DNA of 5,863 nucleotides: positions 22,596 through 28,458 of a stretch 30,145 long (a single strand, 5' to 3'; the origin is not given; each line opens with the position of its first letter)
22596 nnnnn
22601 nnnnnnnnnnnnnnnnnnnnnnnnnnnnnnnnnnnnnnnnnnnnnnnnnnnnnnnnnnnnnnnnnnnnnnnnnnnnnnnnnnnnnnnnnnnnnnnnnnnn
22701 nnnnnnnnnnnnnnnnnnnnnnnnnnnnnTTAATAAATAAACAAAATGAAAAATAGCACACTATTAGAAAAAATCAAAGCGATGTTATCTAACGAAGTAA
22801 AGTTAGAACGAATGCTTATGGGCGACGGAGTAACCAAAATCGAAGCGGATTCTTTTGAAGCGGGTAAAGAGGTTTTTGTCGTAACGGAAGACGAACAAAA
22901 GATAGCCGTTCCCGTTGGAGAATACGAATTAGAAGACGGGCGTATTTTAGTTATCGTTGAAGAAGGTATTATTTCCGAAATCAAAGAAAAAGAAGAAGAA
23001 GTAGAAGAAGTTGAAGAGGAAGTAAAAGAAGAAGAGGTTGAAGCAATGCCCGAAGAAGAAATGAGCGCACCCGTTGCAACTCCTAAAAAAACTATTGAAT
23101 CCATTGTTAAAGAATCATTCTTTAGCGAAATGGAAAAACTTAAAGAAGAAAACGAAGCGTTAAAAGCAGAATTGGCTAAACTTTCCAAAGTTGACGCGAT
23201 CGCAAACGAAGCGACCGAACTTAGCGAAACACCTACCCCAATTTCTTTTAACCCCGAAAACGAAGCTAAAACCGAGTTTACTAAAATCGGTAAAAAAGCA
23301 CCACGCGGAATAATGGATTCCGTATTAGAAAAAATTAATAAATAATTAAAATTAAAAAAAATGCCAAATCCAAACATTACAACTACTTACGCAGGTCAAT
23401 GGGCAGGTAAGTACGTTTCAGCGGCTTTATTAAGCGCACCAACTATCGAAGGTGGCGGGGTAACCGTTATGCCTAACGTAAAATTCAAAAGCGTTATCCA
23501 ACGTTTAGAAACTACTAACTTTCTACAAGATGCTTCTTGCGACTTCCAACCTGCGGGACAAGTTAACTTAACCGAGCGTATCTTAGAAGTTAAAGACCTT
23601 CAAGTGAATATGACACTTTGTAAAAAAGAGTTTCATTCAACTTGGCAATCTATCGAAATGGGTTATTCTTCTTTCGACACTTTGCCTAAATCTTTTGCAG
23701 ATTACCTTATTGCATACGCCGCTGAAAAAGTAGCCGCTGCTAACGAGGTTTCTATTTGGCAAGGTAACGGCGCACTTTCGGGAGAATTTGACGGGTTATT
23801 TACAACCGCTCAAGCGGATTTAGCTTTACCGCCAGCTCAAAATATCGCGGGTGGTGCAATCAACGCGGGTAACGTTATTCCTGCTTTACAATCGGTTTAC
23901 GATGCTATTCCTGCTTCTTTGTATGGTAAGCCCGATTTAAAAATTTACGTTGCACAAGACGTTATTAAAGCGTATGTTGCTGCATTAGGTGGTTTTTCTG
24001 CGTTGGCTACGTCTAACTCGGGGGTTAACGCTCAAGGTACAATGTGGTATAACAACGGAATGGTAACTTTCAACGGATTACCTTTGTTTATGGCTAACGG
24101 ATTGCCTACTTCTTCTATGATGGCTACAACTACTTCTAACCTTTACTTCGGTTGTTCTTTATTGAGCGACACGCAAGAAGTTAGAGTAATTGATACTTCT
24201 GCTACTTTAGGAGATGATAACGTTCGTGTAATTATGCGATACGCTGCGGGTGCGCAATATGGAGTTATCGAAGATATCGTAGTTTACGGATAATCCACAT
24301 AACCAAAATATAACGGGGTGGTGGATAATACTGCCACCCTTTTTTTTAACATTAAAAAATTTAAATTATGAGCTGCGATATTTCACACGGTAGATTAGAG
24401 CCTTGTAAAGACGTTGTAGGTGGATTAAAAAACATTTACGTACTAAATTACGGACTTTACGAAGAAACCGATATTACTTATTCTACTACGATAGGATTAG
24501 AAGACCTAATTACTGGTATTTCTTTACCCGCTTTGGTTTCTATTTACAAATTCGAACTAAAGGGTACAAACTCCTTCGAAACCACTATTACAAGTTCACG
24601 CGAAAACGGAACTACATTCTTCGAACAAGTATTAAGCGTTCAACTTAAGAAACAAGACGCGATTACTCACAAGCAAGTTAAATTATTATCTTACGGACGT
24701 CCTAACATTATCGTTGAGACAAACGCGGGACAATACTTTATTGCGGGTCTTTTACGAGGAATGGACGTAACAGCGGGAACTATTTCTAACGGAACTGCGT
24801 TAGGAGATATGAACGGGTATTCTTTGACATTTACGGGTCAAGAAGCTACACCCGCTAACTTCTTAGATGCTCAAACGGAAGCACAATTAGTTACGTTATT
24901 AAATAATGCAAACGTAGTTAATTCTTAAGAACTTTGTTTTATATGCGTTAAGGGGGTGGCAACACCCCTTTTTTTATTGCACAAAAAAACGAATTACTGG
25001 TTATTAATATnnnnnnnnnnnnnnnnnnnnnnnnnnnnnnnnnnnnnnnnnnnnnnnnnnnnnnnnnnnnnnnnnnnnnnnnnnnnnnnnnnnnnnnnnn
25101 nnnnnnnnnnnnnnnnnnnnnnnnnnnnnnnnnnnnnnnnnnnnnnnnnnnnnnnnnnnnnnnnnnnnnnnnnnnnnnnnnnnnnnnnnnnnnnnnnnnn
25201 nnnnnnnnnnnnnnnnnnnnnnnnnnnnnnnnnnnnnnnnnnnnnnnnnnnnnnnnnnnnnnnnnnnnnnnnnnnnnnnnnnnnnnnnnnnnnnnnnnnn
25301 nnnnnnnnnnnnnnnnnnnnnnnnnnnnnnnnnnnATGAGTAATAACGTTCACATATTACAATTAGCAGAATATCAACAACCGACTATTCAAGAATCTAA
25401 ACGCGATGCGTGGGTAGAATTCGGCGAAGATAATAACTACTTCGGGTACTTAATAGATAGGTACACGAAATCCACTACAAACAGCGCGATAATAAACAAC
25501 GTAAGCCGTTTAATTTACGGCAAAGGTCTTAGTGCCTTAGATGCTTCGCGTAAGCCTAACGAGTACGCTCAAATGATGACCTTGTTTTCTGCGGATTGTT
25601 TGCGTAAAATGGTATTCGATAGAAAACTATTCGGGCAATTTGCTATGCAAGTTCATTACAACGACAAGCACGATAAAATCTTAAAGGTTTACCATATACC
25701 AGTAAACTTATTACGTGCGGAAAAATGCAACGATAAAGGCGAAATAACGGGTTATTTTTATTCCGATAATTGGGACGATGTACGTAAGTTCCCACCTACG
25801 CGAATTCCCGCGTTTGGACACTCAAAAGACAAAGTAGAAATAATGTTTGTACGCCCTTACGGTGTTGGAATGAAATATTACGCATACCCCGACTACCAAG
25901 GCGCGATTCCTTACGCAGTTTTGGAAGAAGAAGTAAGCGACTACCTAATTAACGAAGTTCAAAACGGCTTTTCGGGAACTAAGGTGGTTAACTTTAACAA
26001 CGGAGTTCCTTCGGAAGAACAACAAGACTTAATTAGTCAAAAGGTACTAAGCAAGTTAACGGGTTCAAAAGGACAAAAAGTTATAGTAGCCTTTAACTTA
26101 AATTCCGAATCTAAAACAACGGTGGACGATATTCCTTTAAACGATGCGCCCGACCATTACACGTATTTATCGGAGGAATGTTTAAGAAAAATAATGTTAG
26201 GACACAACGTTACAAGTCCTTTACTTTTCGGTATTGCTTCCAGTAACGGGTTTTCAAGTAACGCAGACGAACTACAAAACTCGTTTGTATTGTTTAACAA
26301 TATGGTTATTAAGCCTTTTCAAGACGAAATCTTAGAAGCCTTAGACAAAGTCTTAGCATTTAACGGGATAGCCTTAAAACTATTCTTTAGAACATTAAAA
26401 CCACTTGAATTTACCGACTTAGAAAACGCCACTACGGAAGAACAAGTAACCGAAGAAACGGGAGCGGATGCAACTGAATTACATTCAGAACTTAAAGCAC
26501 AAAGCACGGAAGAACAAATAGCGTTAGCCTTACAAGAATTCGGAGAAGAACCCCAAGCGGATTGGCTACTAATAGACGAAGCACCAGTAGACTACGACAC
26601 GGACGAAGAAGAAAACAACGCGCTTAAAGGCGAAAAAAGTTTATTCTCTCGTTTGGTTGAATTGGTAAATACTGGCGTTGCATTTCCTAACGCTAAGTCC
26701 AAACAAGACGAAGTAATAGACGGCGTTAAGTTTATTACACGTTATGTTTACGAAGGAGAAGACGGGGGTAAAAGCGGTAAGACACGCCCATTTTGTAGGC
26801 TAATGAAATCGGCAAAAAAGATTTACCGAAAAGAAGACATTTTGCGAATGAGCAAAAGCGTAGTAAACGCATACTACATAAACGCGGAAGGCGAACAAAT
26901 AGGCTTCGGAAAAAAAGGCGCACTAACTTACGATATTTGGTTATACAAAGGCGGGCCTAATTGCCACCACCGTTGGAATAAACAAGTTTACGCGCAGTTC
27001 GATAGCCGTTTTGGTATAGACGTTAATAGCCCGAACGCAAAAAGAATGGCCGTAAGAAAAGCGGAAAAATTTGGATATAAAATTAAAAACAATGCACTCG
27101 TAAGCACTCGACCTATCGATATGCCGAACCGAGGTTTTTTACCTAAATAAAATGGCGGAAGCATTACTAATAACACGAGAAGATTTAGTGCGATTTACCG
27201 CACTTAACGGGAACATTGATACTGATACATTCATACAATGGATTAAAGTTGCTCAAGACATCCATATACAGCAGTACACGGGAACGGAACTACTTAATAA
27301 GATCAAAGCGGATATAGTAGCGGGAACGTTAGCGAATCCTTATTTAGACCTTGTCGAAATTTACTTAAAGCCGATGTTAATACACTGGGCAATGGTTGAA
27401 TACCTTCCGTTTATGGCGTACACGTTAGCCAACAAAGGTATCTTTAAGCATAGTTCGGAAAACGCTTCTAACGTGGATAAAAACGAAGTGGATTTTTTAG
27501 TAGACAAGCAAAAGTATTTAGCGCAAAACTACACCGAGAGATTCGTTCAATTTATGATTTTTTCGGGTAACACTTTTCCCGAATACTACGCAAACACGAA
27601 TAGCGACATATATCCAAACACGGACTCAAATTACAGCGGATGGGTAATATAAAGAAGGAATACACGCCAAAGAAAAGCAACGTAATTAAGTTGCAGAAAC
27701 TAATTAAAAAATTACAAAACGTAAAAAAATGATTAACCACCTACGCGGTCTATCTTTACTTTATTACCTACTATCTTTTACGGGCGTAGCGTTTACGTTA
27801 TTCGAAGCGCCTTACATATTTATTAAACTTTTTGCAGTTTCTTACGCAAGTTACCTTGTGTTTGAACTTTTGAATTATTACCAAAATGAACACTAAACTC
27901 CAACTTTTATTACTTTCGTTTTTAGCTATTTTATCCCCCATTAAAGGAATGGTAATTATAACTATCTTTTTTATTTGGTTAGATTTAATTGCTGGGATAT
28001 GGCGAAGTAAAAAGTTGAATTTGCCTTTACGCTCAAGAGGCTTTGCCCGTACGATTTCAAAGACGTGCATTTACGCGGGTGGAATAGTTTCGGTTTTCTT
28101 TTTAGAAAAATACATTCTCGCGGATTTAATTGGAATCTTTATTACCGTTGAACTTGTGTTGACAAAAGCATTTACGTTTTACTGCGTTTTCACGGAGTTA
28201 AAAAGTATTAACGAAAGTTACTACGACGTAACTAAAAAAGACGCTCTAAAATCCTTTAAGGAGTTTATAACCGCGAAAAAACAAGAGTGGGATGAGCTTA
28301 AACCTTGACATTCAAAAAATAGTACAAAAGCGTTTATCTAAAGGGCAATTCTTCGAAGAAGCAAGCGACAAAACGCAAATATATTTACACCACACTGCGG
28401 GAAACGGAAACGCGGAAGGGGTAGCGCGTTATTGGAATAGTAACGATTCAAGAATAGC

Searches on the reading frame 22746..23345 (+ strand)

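Call 20: search_protein_families(library=phrogs, proteins=[window:22746-23345:+], max_evalue=0.001)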
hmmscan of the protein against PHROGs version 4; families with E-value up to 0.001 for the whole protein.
window:22746-23345:+ (199 aa): 2 families
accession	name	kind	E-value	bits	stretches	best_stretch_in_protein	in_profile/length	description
phrog_20705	-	head and packaging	3.6e-07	29.9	1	31-177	518-671/690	virion structural protein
phrog_24921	-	unknown function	7.1e-07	29.6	1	29-146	218-330/349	-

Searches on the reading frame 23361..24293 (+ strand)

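Call 20: search_protein_families(library=phrogs, proteins=[window:23361-24293:+], max_evalue=0.001)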
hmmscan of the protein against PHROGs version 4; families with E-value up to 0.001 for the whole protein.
window:23361-24293:+ (310 aa): 1 family
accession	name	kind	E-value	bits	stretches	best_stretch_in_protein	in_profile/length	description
phrog_11320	-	unknown function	1.9e-37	129.8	1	6-309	7-304/324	-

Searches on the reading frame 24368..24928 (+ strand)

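Call 20: search_protein_families(library=phrogs, proteins=[window:24368-24928:+], max_evalue=0.001)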
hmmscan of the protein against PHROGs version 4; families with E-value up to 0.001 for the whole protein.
window:24368-24928:+ (186 aa): 2 families
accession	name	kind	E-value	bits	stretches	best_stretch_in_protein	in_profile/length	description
phrog_19091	-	unknown function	2.8e-37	129.1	1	1-184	1-178/181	-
phrog_21217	-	unknown function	1.3e-05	26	1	17-154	19-156/189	-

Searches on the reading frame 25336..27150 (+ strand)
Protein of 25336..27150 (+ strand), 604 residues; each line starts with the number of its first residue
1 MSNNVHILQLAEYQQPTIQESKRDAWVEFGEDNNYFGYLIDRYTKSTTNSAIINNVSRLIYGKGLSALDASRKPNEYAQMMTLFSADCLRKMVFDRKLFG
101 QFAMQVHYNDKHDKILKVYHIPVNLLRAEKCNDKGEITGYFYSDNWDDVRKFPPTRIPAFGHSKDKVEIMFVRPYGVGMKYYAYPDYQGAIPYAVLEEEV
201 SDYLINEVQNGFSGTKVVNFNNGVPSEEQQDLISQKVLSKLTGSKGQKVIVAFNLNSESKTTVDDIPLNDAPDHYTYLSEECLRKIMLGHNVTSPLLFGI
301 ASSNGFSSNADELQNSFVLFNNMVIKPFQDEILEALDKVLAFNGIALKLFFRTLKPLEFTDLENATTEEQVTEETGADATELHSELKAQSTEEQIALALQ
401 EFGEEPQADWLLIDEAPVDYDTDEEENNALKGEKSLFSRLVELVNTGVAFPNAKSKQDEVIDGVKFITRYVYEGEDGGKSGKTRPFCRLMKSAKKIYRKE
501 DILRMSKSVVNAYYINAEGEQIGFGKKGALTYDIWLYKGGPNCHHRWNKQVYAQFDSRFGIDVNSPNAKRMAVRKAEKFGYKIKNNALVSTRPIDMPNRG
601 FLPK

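Call 20: search_protein_families(library=phrogs, proteins=[window:25336-27150:+], max_evalue=0.001)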
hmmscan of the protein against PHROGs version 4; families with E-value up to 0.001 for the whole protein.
window:25336-27150:+ (604 aa): 2 families
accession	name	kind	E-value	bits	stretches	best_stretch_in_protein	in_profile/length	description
phrog_33693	-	head and packaging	8.6e-103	345.7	1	6-604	2-560/560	portal protein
phrog_11226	-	head and packaging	5.2e-27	95.9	2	5-150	3-144/388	portal protein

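Call 74: search_dna_similar(query=window:25336-27150:+, collection=phages, mode=protein, max_rows=15)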
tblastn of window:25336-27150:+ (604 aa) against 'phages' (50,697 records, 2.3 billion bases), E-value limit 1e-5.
Records with a match: 4; places in all: 4; records where one place covers at least 80% of the query: 4.
Best place of each record, by identity: <60% 4.
By first word of the organism name: Nonlabens 4.
By host as written in the record: Persicivirga sp. IMCC12024 4.
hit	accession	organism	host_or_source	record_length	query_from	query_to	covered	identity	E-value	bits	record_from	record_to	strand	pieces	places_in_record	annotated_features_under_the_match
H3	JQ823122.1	Nonlabens phage P12024S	Persicivirga sp. IMCC12024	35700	5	604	99%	36.0%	2e-97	332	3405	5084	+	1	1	phage portal protein | hypothetical protein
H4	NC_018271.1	Nonlabens phage P12024S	Persicivirga sp. IMCC12024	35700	5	604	99%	36.0%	2e-97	332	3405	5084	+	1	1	portal protein | hypothetical protein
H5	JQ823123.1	Nonlabens phage P12024L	Persicivirga sp. IMCC12024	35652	5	604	99%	36.0%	3e-97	332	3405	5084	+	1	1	phage portal protein | hypothetical protein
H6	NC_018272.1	Nonlabens phage P12024L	Persicivirga sp. IMCC12024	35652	5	604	99%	36.0%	3e-97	332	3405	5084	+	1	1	portal protein | hypothetical protein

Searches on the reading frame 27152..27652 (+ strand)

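Call 31: search_protein_families(library=pfam, proteins=[window:27152-27652:+], max_evalue=0.01)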
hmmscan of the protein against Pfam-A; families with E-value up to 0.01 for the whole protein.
window:27152-27652:+ (166 aa): 1 family
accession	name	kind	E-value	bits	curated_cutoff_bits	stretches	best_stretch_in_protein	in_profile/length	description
PF20459.4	DUF6712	-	2.1e-19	70.1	25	1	39-151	1-117/121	Family of unknown function (DUF6712)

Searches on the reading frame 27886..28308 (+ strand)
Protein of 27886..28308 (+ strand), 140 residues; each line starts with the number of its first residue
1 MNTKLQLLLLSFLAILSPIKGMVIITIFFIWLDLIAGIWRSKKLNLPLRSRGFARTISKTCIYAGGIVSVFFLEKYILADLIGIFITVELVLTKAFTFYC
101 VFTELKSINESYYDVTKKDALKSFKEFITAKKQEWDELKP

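Call 31: search_protein_families(library=pfam, proteins=[window:27886-28308:+], max_evalue=0.01)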
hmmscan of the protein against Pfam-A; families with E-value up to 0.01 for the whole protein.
window:27886-28308:+ (140 aa): 1 family
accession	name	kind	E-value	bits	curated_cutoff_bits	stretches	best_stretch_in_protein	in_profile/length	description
PF05105.17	Phage_holin_4_1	-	6.8e-05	23.4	22.2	1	15-111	6-95/116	Bacteriophage holin family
